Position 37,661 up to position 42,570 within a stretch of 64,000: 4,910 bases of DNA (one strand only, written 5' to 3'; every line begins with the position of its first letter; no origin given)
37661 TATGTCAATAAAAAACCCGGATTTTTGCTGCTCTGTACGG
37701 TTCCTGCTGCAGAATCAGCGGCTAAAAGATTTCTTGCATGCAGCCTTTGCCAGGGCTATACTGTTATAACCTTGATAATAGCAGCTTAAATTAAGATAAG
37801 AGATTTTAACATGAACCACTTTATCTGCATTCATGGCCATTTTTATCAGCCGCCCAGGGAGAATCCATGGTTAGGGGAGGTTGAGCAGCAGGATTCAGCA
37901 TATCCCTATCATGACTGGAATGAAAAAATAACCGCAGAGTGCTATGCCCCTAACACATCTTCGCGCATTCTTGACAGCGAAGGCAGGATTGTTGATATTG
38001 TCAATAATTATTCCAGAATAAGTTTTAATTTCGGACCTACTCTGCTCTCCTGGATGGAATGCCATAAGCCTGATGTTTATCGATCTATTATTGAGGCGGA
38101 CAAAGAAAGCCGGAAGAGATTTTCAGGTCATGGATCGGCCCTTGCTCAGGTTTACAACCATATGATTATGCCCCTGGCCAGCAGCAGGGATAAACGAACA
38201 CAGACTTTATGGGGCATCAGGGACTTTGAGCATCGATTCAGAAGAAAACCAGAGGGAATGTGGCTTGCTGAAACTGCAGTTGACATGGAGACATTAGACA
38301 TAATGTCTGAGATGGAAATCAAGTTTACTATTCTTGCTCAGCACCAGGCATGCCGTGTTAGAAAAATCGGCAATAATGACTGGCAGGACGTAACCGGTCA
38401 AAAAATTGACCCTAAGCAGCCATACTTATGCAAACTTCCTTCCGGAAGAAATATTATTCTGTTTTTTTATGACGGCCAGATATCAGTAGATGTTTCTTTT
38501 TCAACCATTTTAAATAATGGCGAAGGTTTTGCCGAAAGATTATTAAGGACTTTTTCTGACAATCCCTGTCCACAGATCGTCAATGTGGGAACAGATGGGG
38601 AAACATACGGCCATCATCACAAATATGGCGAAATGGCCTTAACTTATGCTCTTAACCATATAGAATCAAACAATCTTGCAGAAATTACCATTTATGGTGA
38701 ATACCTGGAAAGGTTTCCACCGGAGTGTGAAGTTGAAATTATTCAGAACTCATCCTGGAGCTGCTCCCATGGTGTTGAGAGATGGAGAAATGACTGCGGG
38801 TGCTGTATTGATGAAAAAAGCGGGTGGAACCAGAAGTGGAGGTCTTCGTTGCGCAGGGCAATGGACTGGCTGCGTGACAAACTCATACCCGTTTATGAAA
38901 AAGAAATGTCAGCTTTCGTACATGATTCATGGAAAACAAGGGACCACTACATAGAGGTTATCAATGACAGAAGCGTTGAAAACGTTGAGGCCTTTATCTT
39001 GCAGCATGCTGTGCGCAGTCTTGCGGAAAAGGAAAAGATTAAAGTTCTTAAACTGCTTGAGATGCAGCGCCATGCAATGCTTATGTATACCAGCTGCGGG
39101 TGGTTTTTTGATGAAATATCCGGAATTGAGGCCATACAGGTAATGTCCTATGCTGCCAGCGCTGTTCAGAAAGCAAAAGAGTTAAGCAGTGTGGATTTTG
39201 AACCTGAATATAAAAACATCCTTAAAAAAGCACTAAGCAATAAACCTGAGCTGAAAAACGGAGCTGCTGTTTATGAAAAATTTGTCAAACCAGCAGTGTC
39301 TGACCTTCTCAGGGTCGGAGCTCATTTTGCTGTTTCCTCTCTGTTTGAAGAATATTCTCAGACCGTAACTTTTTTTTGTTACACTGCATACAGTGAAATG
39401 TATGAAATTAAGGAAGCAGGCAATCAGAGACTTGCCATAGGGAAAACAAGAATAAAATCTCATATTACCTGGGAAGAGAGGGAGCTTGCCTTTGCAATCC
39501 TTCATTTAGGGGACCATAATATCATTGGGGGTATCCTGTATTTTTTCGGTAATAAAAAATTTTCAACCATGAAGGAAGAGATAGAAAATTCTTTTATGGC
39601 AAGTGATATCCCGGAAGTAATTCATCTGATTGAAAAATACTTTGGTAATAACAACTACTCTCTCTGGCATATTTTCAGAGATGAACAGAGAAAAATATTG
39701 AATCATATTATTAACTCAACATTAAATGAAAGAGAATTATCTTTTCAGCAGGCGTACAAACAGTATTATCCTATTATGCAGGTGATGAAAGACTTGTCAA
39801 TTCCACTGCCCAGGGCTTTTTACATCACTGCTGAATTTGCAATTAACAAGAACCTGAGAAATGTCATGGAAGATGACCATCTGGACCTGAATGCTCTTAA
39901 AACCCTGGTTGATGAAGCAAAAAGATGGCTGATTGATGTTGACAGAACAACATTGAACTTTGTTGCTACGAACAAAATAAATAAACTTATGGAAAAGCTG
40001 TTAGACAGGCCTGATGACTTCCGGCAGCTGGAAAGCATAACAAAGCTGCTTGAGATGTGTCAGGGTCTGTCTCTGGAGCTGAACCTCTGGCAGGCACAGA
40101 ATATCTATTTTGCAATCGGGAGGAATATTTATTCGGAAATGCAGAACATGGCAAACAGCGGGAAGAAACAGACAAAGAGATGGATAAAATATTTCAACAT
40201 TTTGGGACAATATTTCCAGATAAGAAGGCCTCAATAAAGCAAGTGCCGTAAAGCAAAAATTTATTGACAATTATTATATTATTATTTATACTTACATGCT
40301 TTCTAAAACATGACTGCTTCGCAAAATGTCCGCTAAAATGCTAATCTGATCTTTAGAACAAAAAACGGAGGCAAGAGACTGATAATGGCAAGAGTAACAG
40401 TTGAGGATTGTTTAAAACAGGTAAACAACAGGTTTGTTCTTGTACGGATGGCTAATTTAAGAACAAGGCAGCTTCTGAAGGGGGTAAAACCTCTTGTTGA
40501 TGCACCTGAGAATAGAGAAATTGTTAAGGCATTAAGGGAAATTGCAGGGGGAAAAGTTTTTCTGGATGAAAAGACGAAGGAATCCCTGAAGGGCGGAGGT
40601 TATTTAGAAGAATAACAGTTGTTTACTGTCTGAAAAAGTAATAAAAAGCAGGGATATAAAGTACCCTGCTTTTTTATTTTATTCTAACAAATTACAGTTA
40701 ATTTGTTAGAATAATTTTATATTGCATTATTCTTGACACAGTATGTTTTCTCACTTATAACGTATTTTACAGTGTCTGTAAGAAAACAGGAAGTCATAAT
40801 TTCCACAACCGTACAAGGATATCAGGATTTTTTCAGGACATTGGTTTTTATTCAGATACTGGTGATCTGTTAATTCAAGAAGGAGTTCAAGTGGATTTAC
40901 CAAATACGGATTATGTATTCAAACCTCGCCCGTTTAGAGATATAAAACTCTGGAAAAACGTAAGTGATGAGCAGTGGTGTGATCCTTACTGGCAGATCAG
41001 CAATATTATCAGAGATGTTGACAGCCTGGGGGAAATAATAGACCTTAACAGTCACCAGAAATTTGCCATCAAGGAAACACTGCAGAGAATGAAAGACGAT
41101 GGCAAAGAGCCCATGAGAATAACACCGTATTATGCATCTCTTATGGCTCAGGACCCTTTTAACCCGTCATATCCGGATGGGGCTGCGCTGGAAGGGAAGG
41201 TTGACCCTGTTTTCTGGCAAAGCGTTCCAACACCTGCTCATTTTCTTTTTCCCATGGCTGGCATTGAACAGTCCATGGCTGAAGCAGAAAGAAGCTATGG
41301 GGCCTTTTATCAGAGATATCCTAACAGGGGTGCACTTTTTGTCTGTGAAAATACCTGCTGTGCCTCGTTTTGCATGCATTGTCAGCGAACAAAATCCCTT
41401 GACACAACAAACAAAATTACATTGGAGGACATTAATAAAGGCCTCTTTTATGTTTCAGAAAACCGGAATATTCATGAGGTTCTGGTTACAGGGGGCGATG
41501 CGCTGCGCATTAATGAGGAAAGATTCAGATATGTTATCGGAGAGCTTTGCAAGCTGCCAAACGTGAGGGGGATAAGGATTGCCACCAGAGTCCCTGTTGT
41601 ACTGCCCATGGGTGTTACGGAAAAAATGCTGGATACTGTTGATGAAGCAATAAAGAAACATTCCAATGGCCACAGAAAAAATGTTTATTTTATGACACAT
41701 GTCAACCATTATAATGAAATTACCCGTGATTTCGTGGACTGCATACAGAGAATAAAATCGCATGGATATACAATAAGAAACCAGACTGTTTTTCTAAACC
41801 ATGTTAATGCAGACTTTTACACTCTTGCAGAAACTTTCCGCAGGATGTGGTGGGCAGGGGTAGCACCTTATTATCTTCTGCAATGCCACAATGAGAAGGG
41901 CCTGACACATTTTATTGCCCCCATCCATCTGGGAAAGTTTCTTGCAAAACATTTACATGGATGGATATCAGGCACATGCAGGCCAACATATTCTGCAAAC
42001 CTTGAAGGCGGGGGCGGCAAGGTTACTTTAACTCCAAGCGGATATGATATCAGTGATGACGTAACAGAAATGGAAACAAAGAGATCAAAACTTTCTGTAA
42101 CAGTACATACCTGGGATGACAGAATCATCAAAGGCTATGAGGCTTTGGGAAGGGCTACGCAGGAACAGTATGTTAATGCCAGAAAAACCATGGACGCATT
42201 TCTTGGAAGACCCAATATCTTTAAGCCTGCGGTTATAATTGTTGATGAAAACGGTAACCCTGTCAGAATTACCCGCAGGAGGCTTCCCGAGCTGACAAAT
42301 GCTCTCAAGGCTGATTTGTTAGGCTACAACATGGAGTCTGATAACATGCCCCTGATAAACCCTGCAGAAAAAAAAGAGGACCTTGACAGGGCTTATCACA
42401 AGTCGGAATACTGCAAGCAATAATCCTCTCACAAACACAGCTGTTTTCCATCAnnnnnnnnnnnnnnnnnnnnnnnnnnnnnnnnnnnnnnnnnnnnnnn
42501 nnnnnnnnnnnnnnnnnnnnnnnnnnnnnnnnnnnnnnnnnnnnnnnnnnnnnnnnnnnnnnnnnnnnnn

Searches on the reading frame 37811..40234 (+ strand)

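Call 37: search_protein_families(library=pfam, proteins=[window:37811-40234:+], max_evalue=0.0001)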
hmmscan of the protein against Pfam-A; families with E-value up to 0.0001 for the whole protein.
window:37811-40234:+ (808 aa): 2 families
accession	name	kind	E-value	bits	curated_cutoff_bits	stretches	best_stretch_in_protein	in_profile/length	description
PF12055.13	DUF3536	-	1.2e-112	376.4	25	1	339-622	1-284/284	Domain of unknown function (DUF3536)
PF03065.20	Glyco_hydro_57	-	6.2e-17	62.3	21.2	1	70-306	71-286/291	Glycosyl hydrolase family 57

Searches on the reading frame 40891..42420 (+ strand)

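Call 37: search_protein_families(library=pfam, proteins=[window:40891-42420:+], max_evalue=0.0001)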
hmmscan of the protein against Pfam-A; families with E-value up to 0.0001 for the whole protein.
window:40891-42420:+ (510 aa): 1 family
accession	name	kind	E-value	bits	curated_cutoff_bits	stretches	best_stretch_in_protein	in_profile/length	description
PF04055.27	Radical_SAM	-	5.4e-06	27.1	29.5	0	156-307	6-156/166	Radical SAM superfamily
